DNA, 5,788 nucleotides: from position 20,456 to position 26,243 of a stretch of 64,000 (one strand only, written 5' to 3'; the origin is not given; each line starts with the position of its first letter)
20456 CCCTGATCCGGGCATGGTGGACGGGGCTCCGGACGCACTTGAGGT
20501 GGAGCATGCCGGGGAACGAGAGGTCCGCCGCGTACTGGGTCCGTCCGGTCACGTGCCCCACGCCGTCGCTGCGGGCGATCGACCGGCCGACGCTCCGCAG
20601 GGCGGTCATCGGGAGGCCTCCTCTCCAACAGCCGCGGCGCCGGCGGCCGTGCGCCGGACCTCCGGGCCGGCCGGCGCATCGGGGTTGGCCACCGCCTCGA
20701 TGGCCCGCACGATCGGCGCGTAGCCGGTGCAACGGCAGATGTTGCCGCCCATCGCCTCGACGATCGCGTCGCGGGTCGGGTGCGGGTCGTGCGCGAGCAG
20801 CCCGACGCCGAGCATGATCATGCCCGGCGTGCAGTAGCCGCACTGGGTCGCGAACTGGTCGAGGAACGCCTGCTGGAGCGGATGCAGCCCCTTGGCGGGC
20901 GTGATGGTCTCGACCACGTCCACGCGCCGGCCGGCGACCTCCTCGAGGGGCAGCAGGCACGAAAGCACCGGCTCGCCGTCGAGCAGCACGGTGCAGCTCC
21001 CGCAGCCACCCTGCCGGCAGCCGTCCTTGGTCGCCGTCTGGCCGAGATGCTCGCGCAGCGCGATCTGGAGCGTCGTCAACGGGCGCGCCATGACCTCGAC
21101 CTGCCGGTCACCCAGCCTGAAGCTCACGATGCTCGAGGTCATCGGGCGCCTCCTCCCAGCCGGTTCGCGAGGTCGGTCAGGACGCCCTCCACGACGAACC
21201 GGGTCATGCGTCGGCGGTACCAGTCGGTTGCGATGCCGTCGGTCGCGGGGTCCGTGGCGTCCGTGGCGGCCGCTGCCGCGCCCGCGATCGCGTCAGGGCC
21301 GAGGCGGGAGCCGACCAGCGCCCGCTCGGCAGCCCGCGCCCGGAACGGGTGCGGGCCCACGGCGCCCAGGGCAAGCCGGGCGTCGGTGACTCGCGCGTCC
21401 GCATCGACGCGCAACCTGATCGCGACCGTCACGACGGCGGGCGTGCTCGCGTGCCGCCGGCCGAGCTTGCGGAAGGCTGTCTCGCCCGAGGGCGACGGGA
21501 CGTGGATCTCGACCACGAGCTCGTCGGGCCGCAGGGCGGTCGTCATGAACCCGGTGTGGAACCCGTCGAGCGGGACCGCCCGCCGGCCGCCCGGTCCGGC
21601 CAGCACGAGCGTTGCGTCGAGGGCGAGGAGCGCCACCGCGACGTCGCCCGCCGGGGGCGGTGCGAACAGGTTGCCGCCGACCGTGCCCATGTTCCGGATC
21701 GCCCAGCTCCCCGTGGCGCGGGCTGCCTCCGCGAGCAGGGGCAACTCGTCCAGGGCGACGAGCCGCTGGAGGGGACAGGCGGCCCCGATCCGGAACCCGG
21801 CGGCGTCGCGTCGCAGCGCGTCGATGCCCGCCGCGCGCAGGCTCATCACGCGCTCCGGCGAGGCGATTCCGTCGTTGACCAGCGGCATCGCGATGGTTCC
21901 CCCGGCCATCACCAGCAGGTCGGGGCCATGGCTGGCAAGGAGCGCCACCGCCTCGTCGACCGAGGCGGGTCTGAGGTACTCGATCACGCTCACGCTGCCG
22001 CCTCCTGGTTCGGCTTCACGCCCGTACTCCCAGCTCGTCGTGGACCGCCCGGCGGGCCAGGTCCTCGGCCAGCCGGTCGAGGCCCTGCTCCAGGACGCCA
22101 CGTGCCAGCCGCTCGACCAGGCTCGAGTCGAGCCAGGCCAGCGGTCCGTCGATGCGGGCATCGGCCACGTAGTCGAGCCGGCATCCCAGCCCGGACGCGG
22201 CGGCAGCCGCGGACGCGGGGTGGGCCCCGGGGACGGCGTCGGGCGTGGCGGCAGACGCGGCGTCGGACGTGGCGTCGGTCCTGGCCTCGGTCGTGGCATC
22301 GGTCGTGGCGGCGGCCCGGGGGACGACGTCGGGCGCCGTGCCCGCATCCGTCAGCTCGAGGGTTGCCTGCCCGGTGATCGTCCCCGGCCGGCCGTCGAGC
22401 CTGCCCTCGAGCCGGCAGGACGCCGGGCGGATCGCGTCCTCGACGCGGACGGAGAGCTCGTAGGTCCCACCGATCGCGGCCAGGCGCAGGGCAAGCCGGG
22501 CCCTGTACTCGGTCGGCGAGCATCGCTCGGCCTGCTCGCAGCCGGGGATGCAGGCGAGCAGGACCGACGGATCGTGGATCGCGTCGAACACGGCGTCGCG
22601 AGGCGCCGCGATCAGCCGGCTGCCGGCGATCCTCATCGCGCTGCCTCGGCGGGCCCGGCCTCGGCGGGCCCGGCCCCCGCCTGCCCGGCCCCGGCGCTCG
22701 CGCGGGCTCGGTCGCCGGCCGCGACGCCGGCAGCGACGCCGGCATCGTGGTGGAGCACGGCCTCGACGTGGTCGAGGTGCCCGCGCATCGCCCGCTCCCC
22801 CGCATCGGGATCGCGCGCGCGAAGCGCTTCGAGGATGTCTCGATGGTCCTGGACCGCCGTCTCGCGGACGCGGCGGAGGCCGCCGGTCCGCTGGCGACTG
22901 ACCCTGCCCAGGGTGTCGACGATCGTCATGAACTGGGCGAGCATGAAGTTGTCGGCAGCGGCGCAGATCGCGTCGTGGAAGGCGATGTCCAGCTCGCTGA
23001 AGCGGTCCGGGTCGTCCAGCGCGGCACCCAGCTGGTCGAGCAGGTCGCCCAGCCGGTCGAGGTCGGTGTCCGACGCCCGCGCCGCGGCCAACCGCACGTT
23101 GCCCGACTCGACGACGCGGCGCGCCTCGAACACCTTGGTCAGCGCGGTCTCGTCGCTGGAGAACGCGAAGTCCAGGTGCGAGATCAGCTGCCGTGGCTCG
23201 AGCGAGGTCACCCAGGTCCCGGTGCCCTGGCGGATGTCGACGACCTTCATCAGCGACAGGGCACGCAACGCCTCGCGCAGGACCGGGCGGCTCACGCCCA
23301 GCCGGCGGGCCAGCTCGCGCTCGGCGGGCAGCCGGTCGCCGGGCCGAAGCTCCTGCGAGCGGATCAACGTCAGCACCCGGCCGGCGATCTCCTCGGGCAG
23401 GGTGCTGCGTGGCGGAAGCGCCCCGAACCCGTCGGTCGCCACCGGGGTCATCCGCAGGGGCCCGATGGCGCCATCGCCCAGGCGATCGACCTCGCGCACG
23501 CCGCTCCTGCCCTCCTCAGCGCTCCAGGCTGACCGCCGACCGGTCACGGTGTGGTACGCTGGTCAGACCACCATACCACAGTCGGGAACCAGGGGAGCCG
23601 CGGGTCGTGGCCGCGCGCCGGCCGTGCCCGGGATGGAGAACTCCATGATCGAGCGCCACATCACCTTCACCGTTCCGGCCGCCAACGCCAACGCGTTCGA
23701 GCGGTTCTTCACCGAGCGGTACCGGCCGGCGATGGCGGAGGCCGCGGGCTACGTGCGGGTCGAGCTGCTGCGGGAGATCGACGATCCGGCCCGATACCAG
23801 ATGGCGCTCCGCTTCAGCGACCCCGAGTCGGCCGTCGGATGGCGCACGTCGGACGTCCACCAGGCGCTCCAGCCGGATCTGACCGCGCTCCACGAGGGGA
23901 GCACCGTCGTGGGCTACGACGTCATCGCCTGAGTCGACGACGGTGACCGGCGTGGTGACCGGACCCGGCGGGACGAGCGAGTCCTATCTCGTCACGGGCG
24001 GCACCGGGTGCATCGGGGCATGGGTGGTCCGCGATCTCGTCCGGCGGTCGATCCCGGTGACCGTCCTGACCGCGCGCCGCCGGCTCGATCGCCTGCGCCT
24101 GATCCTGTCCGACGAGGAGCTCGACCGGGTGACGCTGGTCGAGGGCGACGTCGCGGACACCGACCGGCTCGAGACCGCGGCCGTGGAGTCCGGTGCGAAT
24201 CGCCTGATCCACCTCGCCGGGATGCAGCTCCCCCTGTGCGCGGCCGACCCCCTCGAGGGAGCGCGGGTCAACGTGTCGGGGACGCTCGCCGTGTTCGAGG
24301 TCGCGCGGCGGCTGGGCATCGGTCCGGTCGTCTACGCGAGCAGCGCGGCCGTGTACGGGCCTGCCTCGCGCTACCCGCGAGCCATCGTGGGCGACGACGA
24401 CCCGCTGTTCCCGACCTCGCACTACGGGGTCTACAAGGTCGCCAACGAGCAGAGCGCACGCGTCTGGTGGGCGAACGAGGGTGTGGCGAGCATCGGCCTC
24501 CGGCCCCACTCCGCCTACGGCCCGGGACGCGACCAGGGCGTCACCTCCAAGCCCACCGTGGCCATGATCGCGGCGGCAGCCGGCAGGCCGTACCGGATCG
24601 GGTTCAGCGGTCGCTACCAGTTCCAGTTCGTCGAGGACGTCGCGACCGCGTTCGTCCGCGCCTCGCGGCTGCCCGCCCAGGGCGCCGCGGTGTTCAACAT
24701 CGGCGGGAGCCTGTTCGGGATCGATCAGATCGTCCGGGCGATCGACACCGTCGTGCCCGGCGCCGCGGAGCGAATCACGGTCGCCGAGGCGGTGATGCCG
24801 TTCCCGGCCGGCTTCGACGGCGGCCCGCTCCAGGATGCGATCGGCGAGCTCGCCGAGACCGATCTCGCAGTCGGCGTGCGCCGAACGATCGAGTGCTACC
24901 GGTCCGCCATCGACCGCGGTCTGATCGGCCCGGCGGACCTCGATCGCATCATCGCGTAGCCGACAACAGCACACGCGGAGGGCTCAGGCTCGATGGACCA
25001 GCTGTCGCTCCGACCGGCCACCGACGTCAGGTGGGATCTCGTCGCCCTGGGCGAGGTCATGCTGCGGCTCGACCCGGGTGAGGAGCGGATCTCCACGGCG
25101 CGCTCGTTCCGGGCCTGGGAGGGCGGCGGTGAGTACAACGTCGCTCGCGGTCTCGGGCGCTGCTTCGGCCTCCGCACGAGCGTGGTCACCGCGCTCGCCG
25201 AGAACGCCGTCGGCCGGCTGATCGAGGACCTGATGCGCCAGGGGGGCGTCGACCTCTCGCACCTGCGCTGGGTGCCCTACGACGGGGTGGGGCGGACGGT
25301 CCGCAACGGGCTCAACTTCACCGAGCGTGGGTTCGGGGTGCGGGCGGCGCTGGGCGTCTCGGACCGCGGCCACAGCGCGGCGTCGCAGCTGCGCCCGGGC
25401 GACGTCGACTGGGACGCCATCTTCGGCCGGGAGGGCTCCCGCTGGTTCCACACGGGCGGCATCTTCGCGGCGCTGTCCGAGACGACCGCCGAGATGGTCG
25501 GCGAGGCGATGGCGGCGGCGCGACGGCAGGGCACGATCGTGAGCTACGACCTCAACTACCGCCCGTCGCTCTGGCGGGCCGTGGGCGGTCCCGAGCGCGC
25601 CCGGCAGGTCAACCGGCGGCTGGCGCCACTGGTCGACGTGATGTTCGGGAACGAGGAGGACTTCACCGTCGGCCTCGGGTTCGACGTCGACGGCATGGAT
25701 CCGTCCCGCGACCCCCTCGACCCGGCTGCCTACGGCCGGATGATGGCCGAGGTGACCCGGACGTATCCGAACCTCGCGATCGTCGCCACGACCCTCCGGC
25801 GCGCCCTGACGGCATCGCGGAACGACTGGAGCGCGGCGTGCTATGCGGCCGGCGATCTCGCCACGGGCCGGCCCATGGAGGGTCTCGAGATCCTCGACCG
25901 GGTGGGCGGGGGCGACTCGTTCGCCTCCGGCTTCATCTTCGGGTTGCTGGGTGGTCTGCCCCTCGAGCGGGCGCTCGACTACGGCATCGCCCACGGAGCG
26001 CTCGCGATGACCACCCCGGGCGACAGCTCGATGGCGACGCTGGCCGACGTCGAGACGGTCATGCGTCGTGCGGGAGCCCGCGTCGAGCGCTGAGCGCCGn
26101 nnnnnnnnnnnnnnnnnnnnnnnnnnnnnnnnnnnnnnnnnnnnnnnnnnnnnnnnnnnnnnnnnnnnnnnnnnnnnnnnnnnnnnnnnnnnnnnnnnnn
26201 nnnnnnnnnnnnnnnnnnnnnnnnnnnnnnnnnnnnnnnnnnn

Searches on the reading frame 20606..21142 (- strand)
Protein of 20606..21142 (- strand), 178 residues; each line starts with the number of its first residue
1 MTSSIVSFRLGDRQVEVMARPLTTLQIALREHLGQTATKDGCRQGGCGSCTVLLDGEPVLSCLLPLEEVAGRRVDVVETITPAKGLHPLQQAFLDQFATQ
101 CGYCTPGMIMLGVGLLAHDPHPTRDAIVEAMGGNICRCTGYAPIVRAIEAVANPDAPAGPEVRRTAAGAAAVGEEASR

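Call 78: search_protein_families(library=pfam, proteins=[window:20606-21142:-], max_evalue=0.0001)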
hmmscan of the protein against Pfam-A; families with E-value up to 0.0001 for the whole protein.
window:20606-21142:- (178 aa): 3 families
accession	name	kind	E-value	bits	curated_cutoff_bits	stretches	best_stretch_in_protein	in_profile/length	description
PF01799.25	Fer2_2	-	5.7e-29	100.5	30.3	1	77-149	2-75/75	[2Fe-2S] binding domain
PF00111.32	Fer2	-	5.3e-08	33.1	21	1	13-62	6-55/77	2Fe-2S iron-sulfur cluster binding domain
PF13085.11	Fer2_3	-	3.4e-07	30.7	27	1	34-86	44-92/107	2Fe-2S iron-sulfur cluster binding domain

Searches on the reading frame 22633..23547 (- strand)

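Call 78: search_protein_families(library=pfam, proteins=[window:22633-23547:-], max_evalue=0.0001)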
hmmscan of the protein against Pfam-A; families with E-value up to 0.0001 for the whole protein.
window:22633-23547:- (304 aa): 2 families
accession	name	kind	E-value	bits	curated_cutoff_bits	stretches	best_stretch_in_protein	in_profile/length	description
PF07729.17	FCD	-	9e-29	100.9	24.3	1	139-259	2-124/125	FCD domain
PF00392.27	GntR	-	4.9e-18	65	27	1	52-113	3-64/64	Bacterial regulatory proteins, gntR family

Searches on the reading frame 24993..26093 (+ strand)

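Call 10: search_protein_families(library=pfam, proteins=[window:24993-26093:+], max_evalue=0.01)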
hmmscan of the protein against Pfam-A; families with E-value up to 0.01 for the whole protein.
window:24993-26093:+ (366 aa): 1 family
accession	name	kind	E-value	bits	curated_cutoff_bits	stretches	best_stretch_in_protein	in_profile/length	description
PF00294.29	PfkB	-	5.8e-21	75.5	25.8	2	16-225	4-195/302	pfkB family carbohydrate kinase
